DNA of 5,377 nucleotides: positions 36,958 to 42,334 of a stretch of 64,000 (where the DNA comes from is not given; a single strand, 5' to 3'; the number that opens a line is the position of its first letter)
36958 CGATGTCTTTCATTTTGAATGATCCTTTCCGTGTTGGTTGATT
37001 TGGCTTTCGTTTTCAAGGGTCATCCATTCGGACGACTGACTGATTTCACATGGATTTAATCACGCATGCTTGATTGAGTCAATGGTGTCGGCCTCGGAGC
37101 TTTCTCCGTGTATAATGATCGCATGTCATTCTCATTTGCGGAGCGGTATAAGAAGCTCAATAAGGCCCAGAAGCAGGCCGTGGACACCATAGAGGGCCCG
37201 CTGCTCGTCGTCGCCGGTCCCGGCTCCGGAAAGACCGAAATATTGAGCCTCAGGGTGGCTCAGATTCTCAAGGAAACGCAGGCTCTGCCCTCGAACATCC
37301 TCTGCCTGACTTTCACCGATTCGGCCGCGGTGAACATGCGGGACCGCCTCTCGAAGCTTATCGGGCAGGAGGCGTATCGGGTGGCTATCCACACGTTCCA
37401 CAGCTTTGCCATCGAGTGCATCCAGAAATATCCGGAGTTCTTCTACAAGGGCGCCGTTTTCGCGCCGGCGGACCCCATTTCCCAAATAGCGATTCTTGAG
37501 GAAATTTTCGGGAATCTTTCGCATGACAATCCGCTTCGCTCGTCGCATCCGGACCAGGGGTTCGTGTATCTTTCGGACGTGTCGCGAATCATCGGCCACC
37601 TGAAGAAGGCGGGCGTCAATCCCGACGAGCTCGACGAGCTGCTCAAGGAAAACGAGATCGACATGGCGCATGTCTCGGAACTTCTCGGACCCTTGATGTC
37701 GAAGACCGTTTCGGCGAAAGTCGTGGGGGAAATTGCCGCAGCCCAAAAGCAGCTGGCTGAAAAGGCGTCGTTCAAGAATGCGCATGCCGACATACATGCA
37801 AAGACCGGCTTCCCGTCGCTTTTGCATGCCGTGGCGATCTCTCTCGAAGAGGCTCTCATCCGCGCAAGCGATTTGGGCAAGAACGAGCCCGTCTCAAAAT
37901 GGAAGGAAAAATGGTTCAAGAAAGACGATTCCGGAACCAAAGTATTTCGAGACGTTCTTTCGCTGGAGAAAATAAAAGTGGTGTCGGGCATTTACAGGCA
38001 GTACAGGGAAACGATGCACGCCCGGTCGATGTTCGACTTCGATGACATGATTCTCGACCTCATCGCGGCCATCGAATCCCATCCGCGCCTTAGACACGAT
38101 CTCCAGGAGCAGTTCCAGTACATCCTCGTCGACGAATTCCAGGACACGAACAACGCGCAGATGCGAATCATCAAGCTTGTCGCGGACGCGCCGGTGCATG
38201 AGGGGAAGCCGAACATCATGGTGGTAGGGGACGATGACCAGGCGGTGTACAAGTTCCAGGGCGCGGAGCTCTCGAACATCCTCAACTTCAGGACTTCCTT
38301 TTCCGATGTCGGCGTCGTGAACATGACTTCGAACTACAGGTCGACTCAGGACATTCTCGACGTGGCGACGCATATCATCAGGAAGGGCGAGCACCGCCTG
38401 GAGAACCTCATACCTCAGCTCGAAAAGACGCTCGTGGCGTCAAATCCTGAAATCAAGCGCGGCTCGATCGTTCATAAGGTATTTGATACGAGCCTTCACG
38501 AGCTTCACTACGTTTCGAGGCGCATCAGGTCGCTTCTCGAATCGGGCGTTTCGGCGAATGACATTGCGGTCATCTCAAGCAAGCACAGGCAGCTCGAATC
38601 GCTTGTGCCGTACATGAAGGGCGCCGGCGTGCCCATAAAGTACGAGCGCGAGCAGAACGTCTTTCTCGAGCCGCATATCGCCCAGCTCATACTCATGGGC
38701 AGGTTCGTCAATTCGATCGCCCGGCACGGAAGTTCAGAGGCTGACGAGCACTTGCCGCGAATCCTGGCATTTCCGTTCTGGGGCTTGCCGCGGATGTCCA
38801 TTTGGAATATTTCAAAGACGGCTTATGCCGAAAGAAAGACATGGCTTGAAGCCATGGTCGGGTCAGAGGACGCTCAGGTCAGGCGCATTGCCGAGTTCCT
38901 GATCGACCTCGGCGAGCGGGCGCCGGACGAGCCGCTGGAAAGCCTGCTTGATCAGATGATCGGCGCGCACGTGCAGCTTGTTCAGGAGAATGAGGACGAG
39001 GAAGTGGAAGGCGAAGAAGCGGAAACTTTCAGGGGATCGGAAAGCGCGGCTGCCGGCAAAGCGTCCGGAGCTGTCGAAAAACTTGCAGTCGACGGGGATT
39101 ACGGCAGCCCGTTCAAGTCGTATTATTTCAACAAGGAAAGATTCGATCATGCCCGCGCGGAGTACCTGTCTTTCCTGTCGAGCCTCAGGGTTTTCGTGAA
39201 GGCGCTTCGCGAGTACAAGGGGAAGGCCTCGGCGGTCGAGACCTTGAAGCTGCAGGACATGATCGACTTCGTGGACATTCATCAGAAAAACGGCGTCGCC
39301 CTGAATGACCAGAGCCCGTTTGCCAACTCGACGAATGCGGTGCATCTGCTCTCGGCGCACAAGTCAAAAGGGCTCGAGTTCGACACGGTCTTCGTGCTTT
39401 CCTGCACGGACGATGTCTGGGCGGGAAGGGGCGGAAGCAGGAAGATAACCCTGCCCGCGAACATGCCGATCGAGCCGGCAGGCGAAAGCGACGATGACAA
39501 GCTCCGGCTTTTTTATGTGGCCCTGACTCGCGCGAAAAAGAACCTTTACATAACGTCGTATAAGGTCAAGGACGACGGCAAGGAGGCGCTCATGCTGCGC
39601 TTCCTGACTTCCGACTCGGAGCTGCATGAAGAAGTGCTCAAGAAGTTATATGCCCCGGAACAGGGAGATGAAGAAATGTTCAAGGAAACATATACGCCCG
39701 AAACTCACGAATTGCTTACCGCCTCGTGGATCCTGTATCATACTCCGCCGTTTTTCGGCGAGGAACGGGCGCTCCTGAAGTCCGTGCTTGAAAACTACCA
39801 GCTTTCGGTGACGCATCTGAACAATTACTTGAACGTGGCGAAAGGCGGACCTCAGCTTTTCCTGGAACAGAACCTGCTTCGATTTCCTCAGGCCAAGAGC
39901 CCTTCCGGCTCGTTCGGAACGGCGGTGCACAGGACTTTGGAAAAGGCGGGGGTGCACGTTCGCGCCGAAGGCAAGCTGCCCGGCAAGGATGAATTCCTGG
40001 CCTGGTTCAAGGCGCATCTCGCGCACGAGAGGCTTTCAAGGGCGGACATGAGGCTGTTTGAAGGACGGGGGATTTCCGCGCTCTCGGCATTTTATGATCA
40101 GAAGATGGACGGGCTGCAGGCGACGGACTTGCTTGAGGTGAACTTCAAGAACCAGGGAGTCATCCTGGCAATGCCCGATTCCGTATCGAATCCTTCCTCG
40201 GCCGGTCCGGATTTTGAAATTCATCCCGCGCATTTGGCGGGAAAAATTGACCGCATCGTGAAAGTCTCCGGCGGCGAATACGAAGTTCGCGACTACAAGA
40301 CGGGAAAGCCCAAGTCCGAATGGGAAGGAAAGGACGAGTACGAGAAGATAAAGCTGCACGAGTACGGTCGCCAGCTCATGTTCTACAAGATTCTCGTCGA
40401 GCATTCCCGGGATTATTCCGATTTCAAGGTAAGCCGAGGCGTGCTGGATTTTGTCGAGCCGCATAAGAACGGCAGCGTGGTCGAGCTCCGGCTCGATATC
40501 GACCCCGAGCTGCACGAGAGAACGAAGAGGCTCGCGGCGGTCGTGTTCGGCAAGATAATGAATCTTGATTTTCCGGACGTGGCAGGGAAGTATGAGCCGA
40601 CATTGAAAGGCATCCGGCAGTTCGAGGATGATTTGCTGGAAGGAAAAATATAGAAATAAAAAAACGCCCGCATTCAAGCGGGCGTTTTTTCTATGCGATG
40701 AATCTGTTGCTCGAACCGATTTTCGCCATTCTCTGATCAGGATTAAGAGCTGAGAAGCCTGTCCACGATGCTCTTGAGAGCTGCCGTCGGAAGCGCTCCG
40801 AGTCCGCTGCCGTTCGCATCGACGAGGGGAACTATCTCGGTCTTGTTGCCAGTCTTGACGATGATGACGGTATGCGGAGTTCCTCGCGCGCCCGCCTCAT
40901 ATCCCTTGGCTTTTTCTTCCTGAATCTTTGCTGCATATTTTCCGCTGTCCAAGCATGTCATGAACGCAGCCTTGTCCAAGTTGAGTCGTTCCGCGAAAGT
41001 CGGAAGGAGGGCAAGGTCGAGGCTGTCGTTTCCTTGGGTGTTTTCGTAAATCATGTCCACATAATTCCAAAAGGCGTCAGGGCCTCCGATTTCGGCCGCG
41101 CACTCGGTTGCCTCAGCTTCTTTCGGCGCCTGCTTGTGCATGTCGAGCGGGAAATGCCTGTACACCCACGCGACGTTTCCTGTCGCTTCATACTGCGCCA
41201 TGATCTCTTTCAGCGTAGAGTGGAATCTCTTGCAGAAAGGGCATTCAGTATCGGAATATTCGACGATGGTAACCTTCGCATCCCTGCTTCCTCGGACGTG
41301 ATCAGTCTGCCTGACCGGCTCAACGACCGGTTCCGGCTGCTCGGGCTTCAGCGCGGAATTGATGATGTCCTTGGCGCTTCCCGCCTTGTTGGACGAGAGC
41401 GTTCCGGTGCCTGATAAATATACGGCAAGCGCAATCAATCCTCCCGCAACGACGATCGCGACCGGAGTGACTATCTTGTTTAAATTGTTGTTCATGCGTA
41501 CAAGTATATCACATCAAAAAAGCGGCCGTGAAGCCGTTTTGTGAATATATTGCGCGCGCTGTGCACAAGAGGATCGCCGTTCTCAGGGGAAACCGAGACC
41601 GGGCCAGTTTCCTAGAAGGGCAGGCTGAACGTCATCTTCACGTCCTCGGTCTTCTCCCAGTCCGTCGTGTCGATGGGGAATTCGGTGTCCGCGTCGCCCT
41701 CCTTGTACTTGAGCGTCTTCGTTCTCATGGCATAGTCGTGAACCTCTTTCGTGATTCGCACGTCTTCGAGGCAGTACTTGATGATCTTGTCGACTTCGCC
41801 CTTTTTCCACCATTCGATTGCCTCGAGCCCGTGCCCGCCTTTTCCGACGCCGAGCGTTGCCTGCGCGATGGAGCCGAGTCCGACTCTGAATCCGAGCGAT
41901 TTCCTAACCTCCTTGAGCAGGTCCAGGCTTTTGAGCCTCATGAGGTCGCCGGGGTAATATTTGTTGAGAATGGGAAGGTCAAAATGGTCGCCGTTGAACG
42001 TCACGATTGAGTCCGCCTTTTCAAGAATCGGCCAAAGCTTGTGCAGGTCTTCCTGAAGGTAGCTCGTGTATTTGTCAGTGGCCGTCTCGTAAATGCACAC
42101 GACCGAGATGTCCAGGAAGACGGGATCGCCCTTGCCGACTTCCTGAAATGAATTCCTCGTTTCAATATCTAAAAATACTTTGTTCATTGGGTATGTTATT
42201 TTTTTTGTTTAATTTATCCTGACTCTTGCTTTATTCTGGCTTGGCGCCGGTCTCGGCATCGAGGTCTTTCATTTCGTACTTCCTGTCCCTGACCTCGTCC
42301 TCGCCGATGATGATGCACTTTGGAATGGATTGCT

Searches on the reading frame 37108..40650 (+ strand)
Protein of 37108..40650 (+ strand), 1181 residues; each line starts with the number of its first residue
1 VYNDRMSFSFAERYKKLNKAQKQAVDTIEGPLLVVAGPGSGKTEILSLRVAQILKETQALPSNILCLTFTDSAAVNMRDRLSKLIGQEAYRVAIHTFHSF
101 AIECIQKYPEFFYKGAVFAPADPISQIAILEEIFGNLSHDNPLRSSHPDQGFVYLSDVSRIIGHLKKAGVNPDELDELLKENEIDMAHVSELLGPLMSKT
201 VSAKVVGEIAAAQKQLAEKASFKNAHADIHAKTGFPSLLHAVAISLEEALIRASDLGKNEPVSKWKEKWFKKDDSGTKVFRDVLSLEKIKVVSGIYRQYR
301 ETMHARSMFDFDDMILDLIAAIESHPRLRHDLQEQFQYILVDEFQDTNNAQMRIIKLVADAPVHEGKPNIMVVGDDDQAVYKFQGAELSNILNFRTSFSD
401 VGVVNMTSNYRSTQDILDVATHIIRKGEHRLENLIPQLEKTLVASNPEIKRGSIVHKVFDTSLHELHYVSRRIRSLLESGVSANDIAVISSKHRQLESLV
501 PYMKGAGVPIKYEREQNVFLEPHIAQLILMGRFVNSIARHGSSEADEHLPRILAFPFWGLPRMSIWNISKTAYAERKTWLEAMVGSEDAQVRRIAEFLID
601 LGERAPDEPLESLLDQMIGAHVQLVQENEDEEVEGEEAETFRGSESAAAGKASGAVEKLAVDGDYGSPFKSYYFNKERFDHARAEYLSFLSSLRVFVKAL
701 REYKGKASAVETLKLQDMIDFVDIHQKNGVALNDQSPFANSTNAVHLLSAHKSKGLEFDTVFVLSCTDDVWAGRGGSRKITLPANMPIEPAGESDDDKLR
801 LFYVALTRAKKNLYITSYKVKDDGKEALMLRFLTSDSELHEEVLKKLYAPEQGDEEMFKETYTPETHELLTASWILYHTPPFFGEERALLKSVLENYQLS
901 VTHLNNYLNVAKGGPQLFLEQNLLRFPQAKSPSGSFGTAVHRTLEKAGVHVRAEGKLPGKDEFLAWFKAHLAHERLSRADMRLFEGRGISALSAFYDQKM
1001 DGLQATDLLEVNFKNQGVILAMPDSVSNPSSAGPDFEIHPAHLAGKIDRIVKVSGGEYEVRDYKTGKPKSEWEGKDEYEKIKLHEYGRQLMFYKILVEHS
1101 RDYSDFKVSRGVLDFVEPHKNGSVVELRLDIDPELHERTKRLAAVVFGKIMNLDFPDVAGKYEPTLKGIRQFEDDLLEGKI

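Call 58: search_protein_families(library=pfam, proteins=[window:37108-40650:+], max_evalue=0.001)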
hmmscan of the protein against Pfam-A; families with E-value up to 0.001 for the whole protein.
window:37108-40650:+ (1181 aa): 7 families
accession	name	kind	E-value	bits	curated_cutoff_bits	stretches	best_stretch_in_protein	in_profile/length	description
PF00580.27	UvrD-helicase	-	5.3e-65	220.2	23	1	17-398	1-270/271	UvrD/REP helicase N-terminal domain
PF13361.12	UvrD_C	-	2.5e-30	106.5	25.6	1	405-818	2-348/350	UvrD-like helicase C-terminal domain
PF13245.12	AAA_19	-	1.7e-19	70.8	25.1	1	21-383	1-133/134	AAA domain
PF12705.13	PDDEXK_1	-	7.5e-15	56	22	1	899-1122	2-196/247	PD-(D/E)XK nuclease superfamily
PF13538.12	UvrD_C_2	-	4.9e-10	39.6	27.4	1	788-815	24-51/52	UvrD-like helicase C-terminal domain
PF13604.12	AAA_30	-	1.2e-06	28.8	27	0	16-81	1-66/191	AAA domain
PF00270.35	DEAD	-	0.00093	19.4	26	0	19-93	2-77/167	DEAD/DEAH box helicase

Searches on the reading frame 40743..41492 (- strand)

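Call 58: search_protein_families(library=pfam, proteins=[window:40743-41492:-], max_evalue=0.001)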
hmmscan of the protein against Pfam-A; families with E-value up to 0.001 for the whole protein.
window:40743-41492:- (249 aa): 4 families
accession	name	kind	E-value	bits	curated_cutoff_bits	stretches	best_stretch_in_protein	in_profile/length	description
PF13462.12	Thioredoxin_4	-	4.2e-25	89.3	23.2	1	62-211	3-145/165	Thioredoxin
PF01323.26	DSBA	-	4.5e-15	56.4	25.6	2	75-123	1-45/191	DSBA-like thioredoxin domain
PF18400.7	Thioredoxin_12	-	3.1e-07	30.9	26.1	1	60-117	130-185/190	Thioredoxin-like domain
PF13098.12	Thioredoxin_2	-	5.6e-07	30.3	27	1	72-214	5-85/104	Thioredoxin-like domain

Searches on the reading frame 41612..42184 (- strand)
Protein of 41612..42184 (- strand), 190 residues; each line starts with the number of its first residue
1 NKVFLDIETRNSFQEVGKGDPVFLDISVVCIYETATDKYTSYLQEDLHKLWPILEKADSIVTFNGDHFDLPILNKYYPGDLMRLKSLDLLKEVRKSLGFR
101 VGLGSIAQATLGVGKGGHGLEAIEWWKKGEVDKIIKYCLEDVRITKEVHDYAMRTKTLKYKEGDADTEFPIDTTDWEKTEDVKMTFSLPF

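Call 58: search_protein_families(library=pfam, proteins=[window:41612-42184:-], max_evalue=0.001)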
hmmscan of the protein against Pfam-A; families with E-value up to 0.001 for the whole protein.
window:41612-42184:- (190 aa): 2 families
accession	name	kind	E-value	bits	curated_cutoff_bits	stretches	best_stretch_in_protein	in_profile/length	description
PF13482.12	RNase_H_2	-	4.8e-13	49.8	22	1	3-151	1-163/165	RNase_H superfamily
PF10108.15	DNA_pol_B_exo2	-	4e-07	30.3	24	0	47-74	41-69/213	Predicted 3'-5' exonuclease related to the exonuclease domain of PolB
